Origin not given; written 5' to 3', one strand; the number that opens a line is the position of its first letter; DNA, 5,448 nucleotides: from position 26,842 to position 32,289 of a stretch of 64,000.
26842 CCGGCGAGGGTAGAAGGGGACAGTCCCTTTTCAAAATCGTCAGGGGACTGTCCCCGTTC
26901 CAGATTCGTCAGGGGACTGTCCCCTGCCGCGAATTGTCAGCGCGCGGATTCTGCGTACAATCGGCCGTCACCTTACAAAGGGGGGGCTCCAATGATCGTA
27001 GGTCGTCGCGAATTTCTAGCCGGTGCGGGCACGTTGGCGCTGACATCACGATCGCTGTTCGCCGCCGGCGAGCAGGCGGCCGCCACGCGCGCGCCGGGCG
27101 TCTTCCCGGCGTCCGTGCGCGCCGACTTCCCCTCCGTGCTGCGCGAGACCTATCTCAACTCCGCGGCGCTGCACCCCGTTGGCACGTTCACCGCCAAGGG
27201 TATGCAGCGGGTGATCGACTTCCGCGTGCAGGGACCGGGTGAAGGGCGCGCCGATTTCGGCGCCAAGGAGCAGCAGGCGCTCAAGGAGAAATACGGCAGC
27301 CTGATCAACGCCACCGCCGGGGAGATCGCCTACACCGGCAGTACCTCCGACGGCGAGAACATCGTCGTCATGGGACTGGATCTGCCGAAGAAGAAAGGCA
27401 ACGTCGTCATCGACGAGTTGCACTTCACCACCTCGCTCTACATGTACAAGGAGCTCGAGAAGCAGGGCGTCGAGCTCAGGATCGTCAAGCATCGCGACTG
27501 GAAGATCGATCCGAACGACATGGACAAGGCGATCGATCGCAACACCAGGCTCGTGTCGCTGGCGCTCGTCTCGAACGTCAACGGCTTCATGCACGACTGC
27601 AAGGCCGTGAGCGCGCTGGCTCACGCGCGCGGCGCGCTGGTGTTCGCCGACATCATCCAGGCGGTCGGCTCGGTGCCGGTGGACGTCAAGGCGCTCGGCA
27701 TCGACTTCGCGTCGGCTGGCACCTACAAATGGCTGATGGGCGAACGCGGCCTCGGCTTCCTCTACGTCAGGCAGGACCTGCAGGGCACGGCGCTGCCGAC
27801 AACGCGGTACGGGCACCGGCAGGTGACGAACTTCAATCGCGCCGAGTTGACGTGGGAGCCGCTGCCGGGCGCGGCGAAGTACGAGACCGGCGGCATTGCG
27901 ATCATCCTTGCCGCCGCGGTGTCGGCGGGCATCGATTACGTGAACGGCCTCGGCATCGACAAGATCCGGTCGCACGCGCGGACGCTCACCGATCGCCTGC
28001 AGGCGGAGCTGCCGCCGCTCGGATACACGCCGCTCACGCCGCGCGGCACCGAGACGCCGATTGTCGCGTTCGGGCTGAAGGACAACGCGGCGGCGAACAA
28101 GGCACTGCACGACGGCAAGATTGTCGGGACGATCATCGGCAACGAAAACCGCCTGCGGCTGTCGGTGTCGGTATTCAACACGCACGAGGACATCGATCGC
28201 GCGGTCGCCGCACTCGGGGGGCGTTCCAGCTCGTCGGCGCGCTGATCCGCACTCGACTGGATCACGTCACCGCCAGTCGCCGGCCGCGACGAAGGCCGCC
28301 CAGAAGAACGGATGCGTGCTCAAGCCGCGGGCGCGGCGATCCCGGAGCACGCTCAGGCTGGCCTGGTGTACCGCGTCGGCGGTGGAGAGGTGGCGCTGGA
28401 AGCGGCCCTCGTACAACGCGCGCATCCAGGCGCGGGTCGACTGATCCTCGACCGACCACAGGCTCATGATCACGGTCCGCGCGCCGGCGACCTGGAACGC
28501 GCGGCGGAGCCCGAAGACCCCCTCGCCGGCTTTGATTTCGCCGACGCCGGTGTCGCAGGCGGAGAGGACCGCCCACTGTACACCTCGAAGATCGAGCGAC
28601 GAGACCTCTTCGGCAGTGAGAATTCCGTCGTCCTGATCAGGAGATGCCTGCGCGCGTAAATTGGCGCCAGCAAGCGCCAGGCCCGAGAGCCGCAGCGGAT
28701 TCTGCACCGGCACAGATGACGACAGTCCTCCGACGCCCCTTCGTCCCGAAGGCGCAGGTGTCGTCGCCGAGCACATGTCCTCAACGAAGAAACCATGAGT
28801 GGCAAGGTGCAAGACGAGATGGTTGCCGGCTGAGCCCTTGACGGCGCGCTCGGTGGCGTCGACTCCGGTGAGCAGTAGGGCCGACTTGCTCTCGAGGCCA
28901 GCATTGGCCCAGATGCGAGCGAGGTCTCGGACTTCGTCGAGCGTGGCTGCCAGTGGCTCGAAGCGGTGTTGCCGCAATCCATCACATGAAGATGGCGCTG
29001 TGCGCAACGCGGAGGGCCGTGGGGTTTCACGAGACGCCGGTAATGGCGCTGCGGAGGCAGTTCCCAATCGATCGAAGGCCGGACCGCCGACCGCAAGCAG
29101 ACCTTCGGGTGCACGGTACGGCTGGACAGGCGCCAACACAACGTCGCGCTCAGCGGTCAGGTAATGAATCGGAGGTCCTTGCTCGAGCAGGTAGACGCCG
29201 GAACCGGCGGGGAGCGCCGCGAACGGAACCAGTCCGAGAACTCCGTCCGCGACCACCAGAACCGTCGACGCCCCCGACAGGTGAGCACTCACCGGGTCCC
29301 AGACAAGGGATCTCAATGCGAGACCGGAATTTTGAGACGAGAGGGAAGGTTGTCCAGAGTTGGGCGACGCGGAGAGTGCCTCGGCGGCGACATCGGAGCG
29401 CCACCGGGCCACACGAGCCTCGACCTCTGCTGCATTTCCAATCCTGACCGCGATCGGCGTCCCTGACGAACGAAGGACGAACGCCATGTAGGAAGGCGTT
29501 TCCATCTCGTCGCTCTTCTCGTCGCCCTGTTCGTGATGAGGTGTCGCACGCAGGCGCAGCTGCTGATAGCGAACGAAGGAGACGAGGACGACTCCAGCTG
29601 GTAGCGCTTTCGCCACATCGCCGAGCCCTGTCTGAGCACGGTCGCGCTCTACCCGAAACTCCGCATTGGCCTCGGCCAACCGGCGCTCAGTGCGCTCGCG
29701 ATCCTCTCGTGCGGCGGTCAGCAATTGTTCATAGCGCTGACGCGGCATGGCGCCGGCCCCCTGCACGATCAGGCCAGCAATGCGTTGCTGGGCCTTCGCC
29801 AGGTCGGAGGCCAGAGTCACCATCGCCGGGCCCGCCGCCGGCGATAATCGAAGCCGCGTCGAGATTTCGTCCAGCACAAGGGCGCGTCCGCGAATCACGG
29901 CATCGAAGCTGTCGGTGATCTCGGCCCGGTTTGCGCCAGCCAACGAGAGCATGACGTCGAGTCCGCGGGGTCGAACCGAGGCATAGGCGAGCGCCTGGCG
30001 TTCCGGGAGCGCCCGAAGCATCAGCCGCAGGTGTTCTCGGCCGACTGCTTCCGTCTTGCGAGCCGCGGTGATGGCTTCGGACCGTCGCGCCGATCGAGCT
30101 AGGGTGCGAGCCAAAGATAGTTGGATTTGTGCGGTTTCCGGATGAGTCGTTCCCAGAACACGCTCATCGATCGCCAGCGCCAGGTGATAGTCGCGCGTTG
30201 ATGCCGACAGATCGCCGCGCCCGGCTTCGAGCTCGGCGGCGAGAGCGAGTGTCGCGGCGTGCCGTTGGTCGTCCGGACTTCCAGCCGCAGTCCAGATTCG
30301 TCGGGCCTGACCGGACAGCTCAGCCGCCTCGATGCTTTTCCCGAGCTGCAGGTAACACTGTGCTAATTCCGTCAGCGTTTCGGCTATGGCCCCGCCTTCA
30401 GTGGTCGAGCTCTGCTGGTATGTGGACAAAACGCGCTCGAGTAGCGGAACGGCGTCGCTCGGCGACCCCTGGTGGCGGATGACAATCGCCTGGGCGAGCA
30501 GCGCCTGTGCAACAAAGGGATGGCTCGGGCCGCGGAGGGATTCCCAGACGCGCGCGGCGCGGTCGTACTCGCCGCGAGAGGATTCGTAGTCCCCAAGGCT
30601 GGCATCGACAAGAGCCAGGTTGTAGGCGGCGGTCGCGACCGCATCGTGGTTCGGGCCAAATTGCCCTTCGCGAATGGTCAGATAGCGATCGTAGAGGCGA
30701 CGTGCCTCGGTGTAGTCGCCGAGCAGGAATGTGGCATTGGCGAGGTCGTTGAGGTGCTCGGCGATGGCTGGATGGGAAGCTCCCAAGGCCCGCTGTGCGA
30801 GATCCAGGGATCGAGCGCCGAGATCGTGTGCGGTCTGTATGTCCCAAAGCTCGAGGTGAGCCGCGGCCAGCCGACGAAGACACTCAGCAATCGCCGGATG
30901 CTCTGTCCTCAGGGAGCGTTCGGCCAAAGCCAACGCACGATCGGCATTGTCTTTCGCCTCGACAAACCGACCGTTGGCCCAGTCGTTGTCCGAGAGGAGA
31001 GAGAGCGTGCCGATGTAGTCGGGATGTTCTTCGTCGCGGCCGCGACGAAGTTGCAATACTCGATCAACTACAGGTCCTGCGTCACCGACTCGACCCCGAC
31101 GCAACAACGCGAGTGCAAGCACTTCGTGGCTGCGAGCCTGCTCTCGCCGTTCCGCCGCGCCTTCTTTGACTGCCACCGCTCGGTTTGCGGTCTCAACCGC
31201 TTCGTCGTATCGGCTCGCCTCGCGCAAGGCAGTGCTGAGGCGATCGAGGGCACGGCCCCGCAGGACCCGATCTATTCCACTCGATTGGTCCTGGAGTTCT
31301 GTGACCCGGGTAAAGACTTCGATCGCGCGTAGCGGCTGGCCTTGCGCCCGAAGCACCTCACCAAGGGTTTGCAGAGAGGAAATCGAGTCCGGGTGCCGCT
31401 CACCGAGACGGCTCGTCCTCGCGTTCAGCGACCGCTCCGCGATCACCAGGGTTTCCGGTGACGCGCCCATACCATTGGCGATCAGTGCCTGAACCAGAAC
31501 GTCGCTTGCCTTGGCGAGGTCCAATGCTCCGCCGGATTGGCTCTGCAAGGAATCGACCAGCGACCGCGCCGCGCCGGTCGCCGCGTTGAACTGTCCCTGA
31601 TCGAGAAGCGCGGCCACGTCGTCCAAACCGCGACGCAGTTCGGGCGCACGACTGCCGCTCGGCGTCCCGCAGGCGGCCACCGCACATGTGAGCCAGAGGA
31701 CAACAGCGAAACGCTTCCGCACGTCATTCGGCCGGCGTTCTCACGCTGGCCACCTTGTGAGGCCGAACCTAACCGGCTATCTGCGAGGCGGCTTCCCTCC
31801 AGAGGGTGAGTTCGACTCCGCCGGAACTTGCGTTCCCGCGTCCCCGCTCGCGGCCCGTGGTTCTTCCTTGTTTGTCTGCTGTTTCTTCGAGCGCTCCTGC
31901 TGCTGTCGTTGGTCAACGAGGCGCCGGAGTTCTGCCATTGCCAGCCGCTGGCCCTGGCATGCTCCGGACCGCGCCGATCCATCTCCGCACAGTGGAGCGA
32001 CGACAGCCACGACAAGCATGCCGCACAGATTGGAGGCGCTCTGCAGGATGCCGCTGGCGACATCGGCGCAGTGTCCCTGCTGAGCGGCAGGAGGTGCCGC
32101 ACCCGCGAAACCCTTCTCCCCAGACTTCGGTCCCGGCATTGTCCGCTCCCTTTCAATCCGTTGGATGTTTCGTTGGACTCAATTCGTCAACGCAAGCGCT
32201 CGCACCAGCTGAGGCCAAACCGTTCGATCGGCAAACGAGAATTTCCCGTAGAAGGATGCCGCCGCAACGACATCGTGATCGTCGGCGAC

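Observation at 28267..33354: Three-gene operon pairing a cytoplasmic clostripain-like (C11) protease with an exported TPR-CHAT protease and a Cys-rich small ORF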

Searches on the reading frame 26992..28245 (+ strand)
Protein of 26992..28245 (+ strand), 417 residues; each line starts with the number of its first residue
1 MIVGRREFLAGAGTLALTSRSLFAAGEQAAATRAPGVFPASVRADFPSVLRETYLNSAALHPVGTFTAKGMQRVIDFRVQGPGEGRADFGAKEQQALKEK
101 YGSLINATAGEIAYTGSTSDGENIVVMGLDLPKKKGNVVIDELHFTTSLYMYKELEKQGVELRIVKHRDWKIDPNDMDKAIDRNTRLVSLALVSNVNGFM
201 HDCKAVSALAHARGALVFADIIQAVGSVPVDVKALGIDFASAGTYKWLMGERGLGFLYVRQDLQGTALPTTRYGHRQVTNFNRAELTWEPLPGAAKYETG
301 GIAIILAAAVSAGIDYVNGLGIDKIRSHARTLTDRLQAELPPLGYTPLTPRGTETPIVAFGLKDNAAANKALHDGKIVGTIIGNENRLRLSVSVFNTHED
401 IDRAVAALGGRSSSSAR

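Call 11: search_protein_families(library=pfam, proteins=[window:26992-28245:+], max_evalue=0.001)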
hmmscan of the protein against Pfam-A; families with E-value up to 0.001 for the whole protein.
window:26992-28245:+ (417 aa): 3 families
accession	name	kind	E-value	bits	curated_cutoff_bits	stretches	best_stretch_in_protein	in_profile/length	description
PF00266.25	Aminotran_5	-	6e-47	160.8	21.5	1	95-403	46-370/371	Aminotransferase class-V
PF01053.26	Cys_Met_Meta_PP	-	4.4e-07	29.2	27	1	94-251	54-203/381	Cys/Met metabolism PLP-dependent enzyme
PF01041.23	DegT_DnrJ_EryC1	-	8.6e-05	22.4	19.8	1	118-228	48-153/360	DegT/DnrJ/EryC1/StrS aminotransferase family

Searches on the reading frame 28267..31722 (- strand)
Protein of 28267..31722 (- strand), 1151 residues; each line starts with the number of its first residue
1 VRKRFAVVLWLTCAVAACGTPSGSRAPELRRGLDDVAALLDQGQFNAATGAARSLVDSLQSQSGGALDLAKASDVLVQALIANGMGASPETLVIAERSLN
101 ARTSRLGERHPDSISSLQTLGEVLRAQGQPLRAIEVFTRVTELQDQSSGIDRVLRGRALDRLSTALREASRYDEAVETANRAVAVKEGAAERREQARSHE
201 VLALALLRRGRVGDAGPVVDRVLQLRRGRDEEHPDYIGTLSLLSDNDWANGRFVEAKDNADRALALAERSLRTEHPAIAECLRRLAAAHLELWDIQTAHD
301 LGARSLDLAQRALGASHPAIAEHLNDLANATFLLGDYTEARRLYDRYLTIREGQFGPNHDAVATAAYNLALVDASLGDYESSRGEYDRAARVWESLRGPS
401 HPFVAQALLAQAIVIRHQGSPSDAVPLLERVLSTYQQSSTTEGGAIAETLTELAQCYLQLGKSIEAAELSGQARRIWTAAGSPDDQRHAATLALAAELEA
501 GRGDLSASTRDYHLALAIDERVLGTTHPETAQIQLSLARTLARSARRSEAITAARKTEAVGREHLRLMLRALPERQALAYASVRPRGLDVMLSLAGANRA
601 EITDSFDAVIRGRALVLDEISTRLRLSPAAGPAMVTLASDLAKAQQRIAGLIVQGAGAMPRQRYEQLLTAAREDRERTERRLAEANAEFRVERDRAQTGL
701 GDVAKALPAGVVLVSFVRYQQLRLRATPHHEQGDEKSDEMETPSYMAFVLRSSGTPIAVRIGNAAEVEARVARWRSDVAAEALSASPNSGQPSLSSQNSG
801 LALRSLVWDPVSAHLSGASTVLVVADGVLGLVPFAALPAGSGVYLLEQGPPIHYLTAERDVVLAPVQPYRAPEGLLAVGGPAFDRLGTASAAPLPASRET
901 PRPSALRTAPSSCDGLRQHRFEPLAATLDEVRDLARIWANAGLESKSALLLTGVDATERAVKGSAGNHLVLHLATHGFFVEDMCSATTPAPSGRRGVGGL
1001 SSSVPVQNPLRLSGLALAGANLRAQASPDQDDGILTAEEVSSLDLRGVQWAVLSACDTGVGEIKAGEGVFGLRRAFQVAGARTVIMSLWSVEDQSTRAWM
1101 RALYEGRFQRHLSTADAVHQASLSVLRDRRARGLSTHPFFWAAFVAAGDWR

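Call 6: search_protein_families(library=pfam, proteins=[window:28267-31722:-], max_evalue=0.1)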
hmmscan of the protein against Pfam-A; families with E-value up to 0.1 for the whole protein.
window:28267-31722:- (1151 aa): 17 families
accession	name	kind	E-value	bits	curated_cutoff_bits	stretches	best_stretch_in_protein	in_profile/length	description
PF12770.12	CHAT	-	3.1e-62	211.1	24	1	799-1149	3-289/289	CHAT domain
PF13424.12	TPR_12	-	8.6e-60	199.3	30.1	9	362-437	2-77/77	Tetratricopeptide repeat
PF13374.12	TPR_10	-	3.6e-28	97.1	27.5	4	321-359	2-40/42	Tetratricopeptide repeat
PF24885.1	TPR_NPHP3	-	6.2e-26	91.7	100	4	336-443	114-221/239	Nephrocystin-3 TPR domain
PF07719.23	TPR_2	-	2.9e-15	55.5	27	0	117-144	4-31/34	Tetratricopeptide repeat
PF13432.12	TPR_16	-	4.4e-13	49.9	32.7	4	367-436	1-62/65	Tetratricopeptide repeat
PF17874.7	TPR_MalT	-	3.1e-10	40.3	45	2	57-227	18-192/336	MalT-like TPR region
PF13428.12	TPR_14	-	4e-09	36.7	23.5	0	326-350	6-30/44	Tetratricopeptide repeat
PF12895.13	ANAPC3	-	5.4e-08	33.4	27.2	1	95-150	12-58/82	Anaphase-promoting complex, cyclosome, subunit 3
PF00515.34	TPR_1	-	1.7e-07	31.2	27.8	0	323-351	3-31/34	Tetratricopeptide repeat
PF13181.12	TPR_8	-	2e-07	31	25.7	0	115-145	2-32/34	Tetratricopeptide repeat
PF13431.12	TPR_17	-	4.3e-07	30.1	24.4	0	108-135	7-34/34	Tetratricopeptide repeat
PF13174.12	TPR_6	-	3.3e-05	24.7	26.3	0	406-438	1-33/33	Tetratricopeptide repeat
PF13176.12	TPR_7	-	0.00011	22.5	27.9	0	118-145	3-32/36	Tetratricopeptide repeat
PF10858.15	DUF2659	-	0.019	15.1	27.7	1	329-440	99-204/216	Protein of unknown function (DUF2659)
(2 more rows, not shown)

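Call 7: search_protein_families(library=ncbifam, proteins=[window:28267-31722:-], max_evalue=0.1)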
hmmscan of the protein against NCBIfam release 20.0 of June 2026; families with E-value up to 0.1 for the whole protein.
window:28267-31722:- (1151 aa): 9 families
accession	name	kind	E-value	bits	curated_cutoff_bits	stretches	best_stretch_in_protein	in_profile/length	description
NF040586.1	FxSxx_TPR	equivalog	1.2e-37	129.8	300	2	296-566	489-760/830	FxSxx-COOH system tetratricopeptide repeat protein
TIGR02795.1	tol_pal_ybgF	equivalog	7.1e-06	26.6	90.1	1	324-440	5-111/119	tol-pal system protein YbgF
NF040959.1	MamA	equivalog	2.5e-05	23.8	200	0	114-186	71-135/204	magnetosome protein MamA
TIGR03302.1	OM_YfiO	subfamily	0.00017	21.2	81.4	0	326-373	75-117/239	outer membrane protein assembly factor BamD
NF033920.0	C39_PA2778_fam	equivalog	0.0036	16.7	150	0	106-186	182-254/255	PA2778 family cysteine peptidase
NF052415.1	T3SS_chap_SctY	equivalog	0.011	16.2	70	0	194-265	38-105/106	type III secretion apparatus assembly chaperone SctY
NF008753.0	PRK11788.1-1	equivalog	0.014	14.6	395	0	117-204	110-188/389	lipopolysaccharide assembly protein LapB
TIGR02521.1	type_IV_pilW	equivalog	0.017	14.7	154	0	316-349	164-197/234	type IV pilus biogenesis/stability protein PilW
NF047847.2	SS_mature_LptM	equivalog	0.054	13.6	27.7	0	1-19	1-21/31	LPS translocon maturation chaperone LptM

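Call 13: search_protein_families(library=padloc, proteins=[window:28267-31722:-], max_evalue=0.01)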
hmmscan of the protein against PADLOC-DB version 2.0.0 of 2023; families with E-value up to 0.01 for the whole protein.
window:28267-31722:- (1151 aa): 0 families

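Call 88: search_solved_structures(query=window:28267-31722:-, max_evalue=0.001, show_alignments=0)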
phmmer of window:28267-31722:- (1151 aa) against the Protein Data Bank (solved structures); distinct sequences matched with E-value up to 0.001: 23.
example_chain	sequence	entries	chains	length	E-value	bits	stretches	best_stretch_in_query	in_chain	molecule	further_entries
7ai4_A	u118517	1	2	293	1.1e-19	73.2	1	234-471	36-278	Isoform C of Kinesin light chain 1,Isoform C of Kinesin light chain 1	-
5oj8_A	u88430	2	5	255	1.3e-18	69.6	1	181-382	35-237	Kinesin light chain 1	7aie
9pmb_C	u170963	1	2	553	2.6e-18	68.6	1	184-471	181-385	Kinesin light chain 1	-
3nf1_A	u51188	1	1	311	3.2e-18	68.4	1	276-485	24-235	Kinesin light chain 1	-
6fuz_A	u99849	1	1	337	4.6e-18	67.9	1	276-490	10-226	Kinesin light chain 1,Kinesin light chain 1,C-Jun-amino-terminal kinase-interacting protei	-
6fv0_A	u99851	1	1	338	4.6e-18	67.8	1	276-490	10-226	Kinesin light chain 1,Torsin-1A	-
6swu_A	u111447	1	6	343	4.8e-18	67.8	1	276-490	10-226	Kinesin light chain 1,Kinesin light chain 1,TPR domain of kinesin light chain 1 in complex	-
6ejn_A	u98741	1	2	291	1.4e-16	62.9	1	276-469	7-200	Kinesin light chain 2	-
6f9i_A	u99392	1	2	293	1.5e-16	62.9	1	276-469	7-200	Kinesin light chain 2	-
5fjy_A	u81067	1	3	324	1.5e-16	62.8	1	274-469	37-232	KINESIN LIGHT CHAIN 2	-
5ojf_A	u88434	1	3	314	1.7e-16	62.7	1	275-469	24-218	Kinesin light chain 2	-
3ceq_A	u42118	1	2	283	3.8e-16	61.5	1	303-469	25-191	Kinesin light chain 2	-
3edt_B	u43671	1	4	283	4.8e-16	61.2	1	303-469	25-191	Kinesin light chain 2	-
3zfw_A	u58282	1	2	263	1.1e-15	60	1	305-469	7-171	KINESIN LIGHT CHAIN 2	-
4y6c_A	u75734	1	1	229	2.4e-10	42.3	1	156-350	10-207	ANSERINA PUTATIVE KINESIN LIGHT chain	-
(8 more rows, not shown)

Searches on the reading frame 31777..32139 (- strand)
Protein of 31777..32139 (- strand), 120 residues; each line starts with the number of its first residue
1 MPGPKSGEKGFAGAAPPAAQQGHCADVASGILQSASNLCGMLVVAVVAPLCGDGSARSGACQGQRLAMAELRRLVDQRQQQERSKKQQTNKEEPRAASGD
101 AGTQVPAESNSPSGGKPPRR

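Call 6: search_protein_families(library=pfam, proteins=[window:31777-32139:-], max_evalue=0.1)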
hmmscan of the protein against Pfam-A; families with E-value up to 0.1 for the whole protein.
window:31777-32139:- (120 aa): 0 families

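Call 7: search_protein_families(library=ncbifam, proteins=[window:31777-32139:-], max_evalue=0.1)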
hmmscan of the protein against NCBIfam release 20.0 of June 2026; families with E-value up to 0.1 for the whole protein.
window:31777-32139:- (120 aa): 1 family
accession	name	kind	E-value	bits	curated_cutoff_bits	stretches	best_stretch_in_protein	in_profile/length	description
NF040576.1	T2SS_GspM_XpsM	equivalog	0.00078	19.1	60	1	41-97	14-70/180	type II secretion system protein GspM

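Call 13: search_protein_families(library=padloc, proteins=[window:31777-32139:-], max_evalue=0.01)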
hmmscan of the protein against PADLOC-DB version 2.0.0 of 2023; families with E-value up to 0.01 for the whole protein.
window:31777-32139:- (120 aa): 0 families

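Call 64: predict_structure(alignment_id=A3)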
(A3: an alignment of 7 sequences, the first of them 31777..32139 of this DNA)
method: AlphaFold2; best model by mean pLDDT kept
length: 120 residues; sequences in the alignment: 7
mean_pLDDT: 63.7   pTM: 0.29
mean pLDDT of the five models: 63.7, 59.6, 59.6, 59.1, 53.5
residues with pLDDT >= 90: 11; 70-90: 27; 50-70: 65; < 50: 17
segments of 3 or more residues with pLDDT < 50: 47-49, 51-53, 55-57
pLDDT, mean of each block of 10 residues (from residue 1): 58 51 64 69 52 49 71 92 83 55 54 67
secondary structure, 60 per line:
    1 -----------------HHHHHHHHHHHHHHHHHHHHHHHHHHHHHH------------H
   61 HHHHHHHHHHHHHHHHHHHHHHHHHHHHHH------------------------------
elements in order: H18-47 H60-90

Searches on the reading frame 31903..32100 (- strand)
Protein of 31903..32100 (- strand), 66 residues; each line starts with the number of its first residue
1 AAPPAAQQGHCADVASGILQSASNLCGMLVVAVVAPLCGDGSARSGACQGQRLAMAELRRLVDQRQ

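Call 52: find_homologous_proteins(query=A2, max_evalue=0.01)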
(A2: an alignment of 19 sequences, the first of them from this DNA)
Query A2 (19 sequences) (66 aa, profile of the alignment): 7 proteins with E <= 0.01 among 4258 candidates.
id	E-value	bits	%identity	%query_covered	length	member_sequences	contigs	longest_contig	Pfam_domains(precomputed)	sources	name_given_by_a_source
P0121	2.7e-16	77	37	58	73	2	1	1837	-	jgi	jgi:hypothetical protein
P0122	3.1e-16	77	100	100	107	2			-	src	-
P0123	1.1e-14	72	53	26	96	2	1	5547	-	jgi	jgi:hypothetical protein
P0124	1.7e-14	71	52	38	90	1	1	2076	-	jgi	jgi:hypothetical protein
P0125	4.0e-13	67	40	38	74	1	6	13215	-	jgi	jgi:hypothetical protein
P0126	1.6e-11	62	37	85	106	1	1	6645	-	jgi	jgi:hypothetical protein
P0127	7.1e-11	60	31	71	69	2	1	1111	-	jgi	jgi:hypothetical protein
